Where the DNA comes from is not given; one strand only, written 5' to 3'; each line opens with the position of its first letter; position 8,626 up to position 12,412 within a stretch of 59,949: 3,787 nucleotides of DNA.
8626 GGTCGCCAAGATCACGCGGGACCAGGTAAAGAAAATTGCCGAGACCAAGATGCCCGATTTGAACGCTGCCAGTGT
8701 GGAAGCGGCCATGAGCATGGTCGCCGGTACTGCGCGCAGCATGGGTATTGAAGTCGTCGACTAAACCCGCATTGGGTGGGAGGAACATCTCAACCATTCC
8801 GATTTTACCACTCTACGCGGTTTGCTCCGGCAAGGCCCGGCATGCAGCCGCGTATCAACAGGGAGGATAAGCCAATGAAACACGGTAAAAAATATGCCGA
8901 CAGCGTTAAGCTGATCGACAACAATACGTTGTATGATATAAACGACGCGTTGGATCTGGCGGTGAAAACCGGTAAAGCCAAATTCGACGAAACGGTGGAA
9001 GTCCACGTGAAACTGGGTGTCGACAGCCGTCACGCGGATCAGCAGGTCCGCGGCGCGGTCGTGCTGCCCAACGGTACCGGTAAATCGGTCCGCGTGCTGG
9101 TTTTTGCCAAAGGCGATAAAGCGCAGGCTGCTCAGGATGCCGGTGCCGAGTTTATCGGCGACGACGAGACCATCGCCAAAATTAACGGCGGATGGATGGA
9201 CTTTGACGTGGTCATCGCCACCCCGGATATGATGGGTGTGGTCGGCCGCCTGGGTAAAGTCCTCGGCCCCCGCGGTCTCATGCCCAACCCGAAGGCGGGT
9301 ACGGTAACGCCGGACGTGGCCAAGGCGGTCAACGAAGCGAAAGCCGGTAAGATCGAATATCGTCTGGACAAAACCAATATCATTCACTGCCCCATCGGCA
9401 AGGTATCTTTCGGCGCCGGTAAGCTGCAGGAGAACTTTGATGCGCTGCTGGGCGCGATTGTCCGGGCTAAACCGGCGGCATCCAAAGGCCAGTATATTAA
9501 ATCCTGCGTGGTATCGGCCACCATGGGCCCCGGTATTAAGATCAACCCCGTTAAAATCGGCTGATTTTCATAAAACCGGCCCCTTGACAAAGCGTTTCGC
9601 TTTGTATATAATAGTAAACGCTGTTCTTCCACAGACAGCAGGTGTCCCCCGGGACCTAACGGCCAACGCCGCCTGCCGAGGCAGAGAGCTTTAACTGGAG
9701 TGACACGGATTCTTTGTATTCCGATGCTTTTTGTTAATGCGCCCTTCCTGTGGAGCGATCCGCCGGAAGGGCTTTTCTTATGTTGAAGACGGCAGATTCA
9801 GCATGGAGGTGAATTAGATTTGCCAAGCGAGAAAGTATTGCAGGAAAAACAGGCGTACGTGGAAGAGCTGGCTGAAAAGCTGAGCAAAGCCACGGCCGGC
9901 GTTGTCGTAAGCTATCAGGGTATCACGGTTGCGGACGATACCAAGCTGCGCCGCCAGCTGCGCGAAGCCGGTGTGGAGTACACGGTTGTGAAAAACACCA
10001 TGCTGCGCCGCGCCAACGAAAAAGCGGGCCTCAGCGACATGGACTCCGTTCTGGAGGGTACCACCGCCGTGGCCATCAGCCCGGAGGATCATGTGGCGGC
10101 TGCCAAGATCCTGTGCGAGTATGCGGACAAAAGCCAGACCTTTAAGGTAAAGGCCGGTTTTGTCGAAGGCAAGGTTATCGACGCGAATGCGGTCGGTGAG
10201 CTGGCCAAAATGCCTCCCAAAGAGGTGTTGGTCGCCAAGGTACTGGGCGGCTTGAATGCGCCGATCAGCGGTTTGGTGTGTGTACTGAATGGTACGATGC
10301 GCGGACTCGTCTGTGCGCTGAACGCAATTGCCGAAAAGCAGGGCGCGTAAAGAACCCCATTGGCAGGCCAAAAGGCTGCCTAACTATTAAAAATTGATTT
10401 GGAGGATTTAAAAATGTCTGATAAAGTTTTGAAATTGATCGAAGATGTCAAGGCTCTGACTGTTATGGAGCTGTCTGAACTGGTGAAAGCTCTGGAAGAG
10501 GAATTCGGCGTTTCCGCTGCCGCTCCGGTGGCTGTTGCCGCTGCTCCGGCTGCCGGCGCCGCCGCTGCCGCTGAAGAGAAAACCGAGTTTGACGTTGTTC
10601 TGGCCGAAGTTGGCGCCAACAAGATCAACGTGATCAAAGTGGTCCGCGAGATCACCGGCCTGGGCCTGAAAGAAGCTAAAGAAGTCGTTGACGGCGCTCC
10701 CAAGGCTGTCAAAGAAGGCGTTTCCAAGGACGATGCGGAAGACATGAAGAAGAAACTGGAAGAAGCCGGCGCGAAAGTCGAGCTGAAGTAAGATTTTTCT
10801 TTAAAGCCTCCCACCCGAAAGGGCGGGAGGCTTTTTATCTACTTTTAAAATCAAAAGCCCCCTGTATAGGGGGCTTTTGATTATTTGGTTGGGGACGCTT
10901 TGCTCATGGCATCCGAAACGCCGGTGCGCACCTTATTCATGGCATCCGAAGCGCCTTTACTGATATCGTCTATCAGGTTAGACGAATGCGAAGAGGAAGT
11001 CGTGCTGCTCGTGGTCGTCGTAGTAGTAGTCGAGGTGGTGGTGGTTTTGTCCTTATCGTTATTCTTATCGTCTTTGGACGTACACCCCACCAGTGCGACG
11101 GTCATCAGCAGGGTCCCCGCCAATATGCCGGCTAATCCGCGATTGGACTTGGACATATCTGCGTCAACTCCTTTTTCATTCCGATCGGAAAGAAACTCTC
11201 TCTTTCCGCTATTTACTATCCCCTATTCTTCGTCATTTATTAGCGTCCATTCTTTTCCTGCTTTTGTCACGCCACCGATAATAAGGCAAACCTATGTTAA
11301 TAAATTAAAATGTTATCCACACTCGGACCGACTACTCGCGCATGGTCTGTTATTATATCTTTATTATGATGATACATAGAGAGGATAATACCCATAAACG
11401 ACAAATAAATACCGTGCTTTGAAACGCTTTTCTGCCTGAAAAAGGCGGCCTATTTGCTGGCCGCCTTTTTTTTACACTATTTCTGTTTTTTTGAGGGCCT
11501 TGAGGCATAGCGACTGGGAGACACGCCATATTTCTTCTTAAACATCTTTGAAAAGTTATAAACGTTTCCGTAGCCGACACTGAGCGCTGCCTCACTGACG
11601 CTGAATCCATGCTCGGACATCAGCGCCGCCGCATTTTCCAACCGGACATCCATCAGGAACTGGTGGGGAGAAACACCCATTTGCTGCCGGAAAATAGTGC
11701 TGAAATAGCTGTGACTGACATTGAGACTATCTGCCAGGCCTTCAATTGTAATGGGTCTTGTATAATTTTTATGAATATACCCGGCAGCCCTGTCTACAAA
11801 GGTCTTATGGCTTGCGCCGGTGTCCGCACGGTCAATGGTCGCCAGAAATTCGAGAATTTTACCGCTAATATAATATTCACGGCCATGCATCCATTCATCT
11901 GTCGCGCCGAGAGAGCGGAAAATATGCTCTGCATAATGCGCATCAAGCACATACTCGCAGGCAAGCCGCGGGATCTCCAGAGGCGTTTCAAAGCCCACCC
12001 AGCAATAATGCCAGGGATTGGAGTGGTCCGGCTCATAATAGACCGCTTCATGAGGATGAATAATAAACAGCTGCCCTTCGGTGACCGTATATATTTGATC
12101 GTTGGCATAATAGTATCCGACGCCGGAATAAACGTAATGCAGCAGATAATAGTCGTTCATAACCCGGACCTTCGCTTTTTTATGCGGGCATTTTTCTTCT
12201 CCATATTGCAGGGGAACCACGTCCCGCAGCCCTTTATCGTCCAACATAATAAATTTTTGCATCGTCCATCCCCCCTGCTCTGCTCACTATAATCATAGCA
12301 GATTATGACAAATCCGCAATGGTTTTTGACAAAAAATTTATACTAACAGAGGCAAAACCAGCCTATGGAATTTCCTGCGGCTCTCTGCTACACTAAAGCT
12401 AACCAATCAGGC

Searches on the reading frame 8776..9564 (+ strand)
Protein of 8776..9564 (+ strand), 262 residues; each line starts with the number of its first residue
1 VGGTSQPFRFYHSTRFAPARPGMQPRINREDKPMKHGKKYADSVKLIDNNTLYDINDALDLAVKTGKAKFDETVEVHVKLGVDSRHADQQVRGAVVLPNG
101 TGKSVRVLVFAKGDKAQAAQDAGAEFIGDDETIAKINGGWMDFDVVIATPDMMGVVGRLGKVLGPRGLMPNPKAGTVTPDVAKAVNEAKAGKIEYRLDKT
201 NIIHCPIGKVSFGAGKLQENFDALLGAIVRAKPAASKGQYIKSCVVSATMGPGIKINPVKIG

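Call 54: search_protein_families(library=ncbifam, proteins=[window:8776-9564:+], max_evalue=0.00001)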
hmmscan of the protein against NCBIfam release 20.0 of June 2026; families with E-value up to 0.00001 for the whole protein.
window:8776-9564:+ (262 aa): 3 families
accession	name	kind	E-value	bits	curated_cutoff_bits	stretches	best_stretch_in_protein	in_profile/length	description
TIGR01169.1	rplA_bact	equivalog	5.1e-102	340.1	216.3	1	35-258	1-224/227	50S ribosomal protein L1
NF003244.0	PRK04203.1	equivalog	1e-32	113.4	203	1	55-257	8-215/216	50S ribosomal protein L1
TIGR01170.1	rplA_mito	equivalog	7e-22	77.8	129.05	1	70-191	18-140/140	ribosomal protein uL1, mitochondrial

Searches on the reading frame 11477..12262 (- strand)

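Call 54: search_protein_families(library=ncbifam, proteins=[window:11477-12262:-], max_evalue=0.00001)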
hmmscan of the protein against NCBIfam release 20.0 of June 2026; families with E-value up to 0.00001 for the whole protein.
window:11477-12262:- (261 aa): 22 families
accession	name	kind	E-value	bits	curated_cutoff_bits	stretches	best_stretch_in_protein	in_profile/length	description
NF007860.0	PRK10572.1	equivalog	7.7e-23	80.8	208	1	153-258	182-287/292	arabinose operon transcriptional regulator AraC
NF047455.1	TF_Staph_AryK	equivalog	1.6e-20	72.9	850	1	138-258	140-261/759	transcriptional regulator AryK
NF041686.2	ant_diox_reg_AndR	equivalog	5.9e-16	59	350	1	150-251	213-316/321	anthranilate 1,2-dioxygenase regulatory protein AndR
TIGR04094.1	adjacent_YSIRK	equivalog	6.5e-16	58.3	200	1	151-252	282-382/383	YSIRK-targeted surface antigen transcriptional regulator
NF007693.0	PRK10371.1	equivalog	2.5e-15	56.5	253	1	152-259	196-303/309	transcriptional regulator MelR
NF047788.1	TransRegPocR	equivalog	2.9e-15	56.3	500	1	145-258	180-293/296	transcriptional regulator PocR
NF049932.1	TranspRegBtr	equivalog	5.1e-14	51.7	900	1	153-258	163-268/531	bacillibactin transport transcriptional regulator Btr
NF010028.0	PRK13503.1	equivalog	6.7e-13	48.7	288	1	147-251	164-268/278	HTH-type transcriptional activator RhaS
NF006902.0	PRK09393.1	equivalog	1.7e-12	47.2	425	1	161-257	227-323/327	transcriptional regulator FtrA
NF010025.2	PRK13500.1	equivalog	1.3e-11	44.7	525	1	149-257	171-279/282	HTH-type transcriptional activator RhaR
NF010027.0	PRK13502.1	equivalog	3.8e-11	43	384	1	150-253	172-275/282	HTH-type transcriptional activator RhaR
NF040475.1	chlor_reg_RclR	equivalog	4e-11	42.8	400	1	168-255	191-278/284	reactive chlorine-specific transcriptional regulator RclR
NF052371.1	TransRegGbdRPseu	equivalog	2.3e-10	40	480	1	163-250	234-321/365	choline metabolism transcriptional regulator GbdR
NF010026.0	PRK13501.1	equivalog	2.4e-10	40.1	363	1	183-255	205-277/290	HTH-type transcriptional activator RhaR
TIGR02297.1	HpaA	equivalog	1.6e-09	37.4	274.65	1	160-254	192-286/287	4-hydroxyphenylacetate catabolism regulatory protein HpaA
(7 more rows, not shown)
